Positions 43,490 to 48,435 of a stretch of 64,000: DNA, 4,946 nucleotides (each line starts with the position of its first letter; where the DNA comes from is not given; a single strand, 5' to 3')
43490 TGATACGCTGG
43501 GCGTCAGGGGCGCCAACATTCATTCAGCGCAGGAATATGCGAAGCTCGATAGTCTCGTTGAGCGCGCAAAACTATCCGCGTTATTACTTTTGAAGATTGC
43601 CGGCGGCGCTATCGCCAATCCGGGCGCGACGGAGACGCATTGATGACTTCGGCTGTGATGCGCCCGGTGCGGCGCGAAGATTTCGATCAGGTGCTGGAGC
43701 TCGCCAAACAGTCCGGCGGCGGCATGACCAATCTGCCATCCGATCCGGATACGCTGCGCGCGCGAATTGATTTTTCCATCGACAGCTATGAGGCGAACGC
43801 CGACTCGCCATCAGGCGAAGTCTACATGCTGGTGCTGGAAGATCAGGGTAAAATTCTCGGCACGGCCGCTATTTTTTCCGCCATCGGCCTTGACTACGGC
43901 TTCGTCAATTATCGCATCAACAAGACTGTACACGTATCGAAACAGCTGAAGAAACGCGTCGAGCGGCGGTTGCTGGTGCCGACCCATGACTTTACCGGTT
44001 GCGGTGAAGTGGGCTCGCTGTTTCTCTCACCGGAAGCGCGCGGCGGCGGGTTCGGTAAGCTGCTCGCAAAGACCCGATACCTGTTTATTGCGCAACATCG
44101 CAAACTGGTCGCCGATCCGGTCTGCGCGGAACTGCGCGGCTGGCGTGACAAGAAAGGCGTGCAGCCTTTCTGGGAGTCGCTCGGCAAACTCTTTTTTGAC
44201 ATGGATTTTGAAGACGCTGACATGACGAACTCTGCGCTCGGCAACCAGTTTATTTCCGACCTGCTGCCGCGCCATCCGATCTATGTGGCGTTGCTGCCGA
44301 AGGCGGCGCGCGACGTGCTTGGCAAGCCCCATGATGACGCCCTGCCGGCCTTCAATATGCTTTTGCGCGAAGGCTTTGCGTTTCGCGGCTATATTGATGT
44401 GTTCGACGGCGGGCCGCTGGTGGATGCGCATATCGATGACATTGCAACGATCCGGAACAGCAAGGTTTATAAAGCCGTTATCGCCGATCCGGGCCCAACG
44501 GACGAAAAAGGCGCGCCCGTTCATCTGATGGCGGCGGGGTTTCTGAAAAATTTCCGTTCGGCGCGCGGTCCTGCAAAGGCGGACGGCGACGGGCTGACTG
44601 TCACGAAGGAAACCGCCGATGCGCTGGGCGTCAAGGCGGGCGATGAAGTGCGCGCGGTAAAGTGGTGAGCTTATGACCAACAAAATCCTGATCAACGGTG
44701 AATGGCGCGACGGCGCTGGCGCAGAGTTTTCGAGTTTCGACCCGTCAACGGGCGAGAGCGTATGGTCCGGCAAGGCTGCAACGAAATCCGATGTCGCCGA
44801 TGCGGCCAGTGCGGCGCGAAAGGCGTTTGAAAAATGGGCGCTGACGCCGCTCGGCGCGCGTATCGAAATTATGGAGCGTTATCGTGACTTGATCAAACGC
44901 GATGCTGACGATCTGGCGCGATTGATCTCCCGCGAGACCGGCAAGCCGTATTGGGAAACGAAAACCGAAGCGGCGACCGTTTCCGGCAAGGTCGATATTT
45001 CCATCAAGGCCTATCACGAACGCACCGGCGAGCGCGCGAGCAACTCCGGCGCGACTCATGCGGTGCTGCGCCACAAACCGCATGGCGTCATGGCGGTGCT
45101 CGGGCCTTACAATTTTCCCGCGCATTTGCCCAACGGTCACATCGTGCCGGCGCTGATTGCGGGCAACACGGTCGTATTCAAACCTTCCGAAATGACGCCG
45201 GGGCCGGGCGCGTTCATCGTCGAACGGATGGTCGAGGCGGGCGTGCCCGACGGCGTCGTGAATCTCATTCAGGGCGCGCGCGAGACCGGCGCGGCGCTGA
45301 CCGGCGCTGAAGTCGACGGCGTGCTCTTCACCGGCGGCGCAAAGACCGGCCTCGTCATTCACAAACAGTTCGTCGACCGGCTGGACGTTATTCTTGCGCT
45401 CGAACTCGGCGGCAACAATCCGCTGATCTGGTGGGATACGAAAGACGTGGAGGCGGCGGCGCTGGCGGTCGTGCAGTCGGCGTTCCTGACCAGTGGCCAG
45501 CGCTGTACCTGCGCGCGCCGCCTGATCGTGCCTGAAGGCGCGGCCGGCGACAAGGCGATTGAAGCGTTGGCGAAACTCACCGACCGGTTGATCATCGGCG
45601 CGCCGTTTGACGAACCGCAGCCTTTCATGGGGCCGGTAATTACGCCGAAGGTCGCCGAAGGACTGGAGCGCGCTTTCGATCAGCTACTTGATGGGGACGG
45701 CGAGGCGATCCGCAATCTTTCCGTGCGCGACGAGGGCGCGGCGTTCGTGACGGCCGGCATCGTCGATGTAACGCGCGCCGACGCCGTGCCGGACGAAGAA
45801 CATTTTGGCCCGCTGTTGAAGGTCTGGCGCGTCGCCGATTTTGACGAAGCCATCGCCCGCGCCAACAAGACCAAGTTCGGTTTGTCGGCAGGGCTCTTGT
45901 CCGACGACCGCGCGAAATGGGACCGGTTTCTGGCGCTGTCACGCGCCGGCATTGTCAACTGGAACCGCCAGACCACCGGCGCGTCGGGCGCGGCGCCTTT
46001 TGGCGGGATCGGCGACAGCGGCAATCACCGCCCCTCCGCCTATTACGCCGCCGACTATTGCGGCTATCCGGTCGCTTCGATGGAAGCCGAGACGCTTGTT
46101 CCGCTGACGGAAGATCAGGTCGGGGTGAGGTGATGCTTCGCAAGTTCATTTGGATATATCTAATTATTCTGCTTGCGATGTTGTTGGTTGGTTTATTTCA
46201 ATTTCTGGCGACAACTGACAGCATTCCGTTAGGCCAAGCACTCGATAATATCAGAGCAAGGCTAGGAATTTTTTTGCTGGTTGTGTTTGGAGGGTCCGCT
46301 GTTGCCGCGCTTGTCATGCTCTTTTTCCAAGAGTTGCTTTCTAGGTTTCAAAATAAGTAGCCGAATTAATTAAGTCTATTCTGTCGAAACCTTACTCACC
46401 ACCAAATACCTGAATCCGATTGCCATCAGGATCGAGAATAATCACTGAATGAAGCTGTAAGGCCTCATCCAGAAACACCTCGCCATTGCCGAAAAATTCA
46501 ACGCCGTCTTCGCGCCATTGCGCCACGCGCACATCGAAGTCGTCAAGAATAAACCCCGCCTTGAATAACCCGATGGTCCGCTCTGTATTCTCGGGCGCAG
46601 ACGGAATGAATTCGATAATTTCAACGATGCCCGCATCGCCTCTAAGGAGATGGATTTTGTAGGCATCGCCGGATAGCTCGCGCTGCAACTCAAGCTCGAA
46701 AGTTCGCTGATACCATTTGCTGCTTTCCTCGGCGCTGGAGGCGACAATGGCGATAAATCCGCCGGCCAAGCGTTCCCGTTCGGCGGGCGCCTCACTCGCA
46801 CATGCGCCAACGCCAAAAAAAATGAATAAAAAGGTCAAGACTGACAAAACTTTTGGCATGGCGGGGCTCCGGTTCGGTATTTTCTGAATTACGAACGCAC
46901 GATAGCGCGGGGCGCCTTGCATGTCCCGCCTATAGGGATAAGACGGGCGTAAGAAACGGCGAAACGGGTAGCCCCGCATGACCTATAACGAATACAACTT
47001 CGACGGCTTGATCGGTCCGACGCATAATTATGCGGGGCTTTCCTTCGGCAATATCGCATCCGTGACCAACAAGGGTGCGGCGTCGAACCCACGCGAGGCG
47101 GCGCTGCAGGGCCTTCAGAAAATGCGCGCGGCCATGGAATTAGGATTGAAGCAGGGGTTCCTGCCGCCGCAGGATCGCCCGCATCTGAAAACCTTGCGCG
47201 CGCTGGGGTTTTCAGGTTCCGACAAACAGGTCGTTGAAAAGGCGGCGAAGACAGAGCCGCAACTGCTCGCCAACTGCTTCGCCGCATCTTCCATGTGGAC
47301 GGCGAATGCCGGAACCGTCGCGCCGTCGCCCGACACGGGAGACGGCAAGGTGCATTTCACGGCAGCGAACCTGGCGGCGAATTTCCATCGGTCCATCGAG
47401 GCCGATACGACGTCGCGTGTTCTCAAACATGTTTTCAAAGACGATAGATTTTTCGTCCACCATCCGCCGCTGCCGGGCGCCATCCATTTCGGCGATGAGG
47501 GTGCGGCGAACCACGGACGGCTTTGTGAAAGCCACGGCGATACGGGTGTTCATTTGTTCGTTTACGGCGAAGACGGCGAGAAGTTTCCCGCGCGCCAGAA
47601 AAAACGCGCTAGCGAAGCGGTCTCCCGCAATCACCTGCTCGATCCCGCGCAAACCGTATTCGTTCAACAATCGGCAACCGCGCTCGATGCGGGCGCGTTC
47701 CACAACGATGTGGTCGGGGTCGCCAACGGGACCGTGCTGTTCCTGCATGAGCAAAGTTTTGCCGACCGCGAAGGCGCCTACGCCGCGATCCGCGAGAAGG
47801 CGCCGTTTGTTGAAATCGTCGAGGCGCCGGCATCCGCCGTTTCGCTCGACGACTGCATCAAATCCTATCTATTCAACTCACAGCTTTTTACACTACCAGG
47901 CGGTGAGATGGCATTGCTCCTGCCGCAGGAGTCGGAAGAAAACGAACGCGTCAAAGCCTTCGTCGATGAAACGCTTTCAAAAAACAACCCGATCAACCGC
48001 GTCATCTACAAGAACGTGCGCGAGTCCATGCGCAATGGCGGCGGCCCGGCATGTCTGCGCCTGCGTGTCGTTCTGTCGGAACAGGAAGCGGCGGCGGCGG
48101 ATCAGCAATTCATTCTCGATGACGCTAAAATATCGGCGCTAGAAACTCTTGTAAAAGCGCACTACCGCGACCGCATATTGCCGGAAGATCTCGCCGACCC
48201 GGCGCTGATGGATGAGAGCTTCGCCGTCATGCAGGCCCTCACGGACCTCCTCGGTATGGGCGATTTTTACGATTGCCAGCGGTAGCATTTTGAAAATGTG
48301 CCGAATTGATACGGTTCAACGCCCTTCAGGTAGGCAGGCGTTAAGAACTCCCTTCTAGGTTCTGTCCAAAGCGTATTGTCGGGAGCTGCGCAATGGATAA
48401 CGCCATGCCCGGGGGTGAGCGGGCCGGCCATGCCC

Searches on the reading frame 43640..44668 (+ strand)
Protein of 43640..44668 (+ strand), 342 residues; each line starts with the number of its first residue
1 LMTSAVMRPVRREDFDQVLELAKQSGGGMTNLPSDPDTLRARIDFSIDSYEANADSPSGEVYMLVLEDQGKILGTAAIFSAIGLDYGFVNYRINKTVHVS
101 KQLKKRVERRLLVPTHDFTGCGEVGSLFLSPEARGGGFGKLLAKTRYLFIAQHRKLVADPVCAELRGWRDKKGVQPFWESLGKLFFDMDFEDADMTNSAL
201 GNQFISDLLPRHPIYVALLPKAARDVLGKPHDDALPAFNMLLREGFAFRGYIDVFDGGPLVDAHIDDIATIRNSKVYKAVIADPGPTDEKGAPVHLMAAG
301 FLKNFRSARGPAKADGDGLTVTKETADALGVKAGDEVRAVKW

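Call 8: search_protein_families(library=ncbifam, proteins=[window:43640-44668:+], max_evalue=0.00001)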
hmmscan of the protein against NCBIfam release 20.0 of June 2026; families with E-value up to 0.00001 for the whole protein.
window:43640-44668:+ (342 aa): 4 families
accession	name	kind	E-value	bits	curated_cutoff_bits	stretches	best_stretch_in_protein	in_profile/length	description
TIGR03243.1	arg_catab_AOST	subfamily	2.4e-110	368.6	284.35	1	6-341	1-334/335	arginine and ornithine succinyltransferase subunits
TIGR03244.1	arg_catab_AstA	equivalog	4.1e-99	331.6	391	1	6-341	1-335/336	arginine N-succinyltransferase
TIGR03245.1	arg_AOST_alph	equivalog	1e-87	294.9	458.8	1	6-340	1-334/336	arginine/ornithine succinyltransferase subunit alpha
NF007770.0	PRK10456.1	equivalog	2.6e-87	293.2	521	1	6-341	3-336/344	arginine N-succinyltransferase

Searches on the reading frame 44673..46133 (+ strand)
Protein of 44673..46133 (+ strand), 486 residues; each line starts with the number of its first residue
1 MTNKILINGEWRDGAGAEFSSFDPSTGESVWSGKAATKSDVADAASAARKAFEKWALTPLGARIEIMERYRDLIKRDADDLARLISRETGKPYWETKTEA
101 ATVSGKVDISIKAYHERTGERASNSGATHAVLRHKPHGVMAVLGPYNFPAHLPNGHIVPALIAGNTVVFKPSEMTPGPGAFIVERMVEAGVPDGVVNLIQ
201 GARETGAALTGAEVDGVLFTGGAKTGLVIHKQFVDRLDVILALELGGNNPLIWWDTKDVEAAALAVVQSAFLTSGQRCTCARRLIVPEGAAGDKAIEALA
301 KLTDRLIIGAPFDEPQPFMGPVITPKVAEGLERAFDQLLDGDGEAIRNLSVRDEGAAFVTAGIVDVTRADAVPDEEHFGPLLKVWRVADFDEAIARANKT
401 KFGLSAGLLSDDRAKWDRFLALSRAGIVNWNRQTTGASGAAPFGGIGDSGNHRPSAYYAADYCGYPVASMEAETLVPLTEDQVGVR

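Call 9: search_protein_families(library=ncbifam, proteins=[window:44673-46133:+], max_evalue=0.00001)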
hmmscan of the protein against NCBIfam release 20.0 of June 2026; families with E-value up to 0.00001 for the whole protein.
window:44673-46133:+ (486 aa): 41 families (the best 25 are shown)
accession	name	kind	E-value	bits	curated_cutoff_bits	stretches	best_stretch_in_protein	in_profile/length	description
NF006992.0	PRK09457.1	subfamily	7.8e-215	714.1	514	1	6-481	4-480/487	succinylglutamate-semialdehyde dehydrogenase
TIGR03240.1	arg_catab_astD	equivalog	3.4e-212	705.5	579.3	1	6-484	2-481/484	succinylglutamate-semialdehyde dehydrogenase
TIGR01804.1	BADH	equivalog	1.5e-76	257.8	668.6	1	7-454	2-454/467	betaine-aldehyde dehydrogenase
NF010000.0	PRK13473.1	subfamily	4.1e-75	253.2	615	1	1-454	1-455/475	aminobutyraldehyde dehydrogenase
NF002852.0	PRK03137.1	subfamily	8.5e-74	249.2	648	1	5-452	39-492/514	L-glutamate gamma-semialdehyde dehydrogenase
NF006916.0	PRK09407.1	equivalog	9.8e-74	248.8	521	1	15-453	32-474/526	succinic semialdehyde dehydrogenase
NF052305.1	DioxValDhHalo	equivalog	1.4e-73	248.5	750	1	4-451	6-459/483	2,5-dioxovalerate dehydrogenase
NF009725.0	PRK13252.1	equivalog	5.2e-72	242.8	593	1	4-455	8-463/488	betaine-aldehyde dehydrogenase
TIGR02299.1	HpaE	equivalog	2.3e-67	227.7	638.35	1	5-462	3-467/488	5-carboxymethyl-2-hydroxymuconate semialdehyde dehydrogenase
NF042993.1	AlphKGSA_gudD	equivalog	3.8e-67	227.1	770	1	6-452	7-460/481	alpha-ketoglutaric semialdehyde dehydrogenase GucD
NF008869.0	PRK11904.1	equivalog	1.1e-66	225.5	747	1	23-450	569-1004/1042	bifunctional proline dehydrogenase/L-glutamate gamma-semialdehyde dehydrogenase PutA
TIGR01780.1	SSADH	subfamily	1.6e-66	225.1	646.35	1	23-457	3-438/448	succinate-semialdehyde dehydrogenase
NF040648.1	lactal_redase_Meth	equivalog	1.3e-65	222.2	650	1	5-460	1-451/463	lactaldehyde dehydrogenase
NF050084.1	pip_6_carb_DH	equivalog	8.2e-65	219.5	730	1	23-455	3-444/475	L-piperidine-6-carboxylate dehydrogenase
NF040792.1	glyc_ald_dh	equivalog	1.9e-64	218.4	760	1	4-413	2-416/488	D-glyceraldehyde dehydrogenase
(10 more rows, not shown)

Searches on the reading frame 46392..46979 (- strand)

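Call 9: search_protein_families(library=ncbifam, proteins=[window:46392-46979:-], max_evalue=0.00001)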
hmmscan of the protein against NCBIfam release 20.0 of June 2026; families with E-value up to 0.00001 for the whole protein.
window:46392-46979:- (195 aa): 0 families

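Call 28: search_protein_families(library=pfam, proteins=[window:46392-46979:-], max_evalue=0.01)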
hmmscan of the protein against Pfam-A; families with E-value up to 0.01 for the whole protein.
window:46392-46979:- (195 aa): 1 family
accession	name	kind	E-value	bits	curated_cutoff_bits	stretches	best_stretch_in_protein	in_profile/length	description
PF00903.31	Glyoxalase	-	9.7e-05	23.2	20.6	1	76-191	5-121/121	Glyoxalase/Bleomycin resistance protein/Dioxygenase superfamily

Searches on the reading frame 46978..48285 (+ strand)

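Call 9: search_protein_families(library=ncbifam, proteins=[window:46978-48285:+], max_evalue=0.00001)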
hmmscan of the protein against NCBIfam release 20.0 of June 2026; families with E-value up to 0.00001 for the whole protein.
window:46978-48285:+ (435 aa): 2 families
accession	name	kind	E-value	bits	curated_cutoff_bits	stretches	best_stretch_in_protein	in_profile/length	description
NF009789.0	PRK13281.1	subfamily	3.1e-191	635.9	452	1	1-435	1-442/442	N-succinylarginine dihydrolase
TIGR03241.1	arg_catab_astB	equivalog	1.2e-170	568.3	538.3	1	5-434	3-443/443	N-succinylarginine dihydrolase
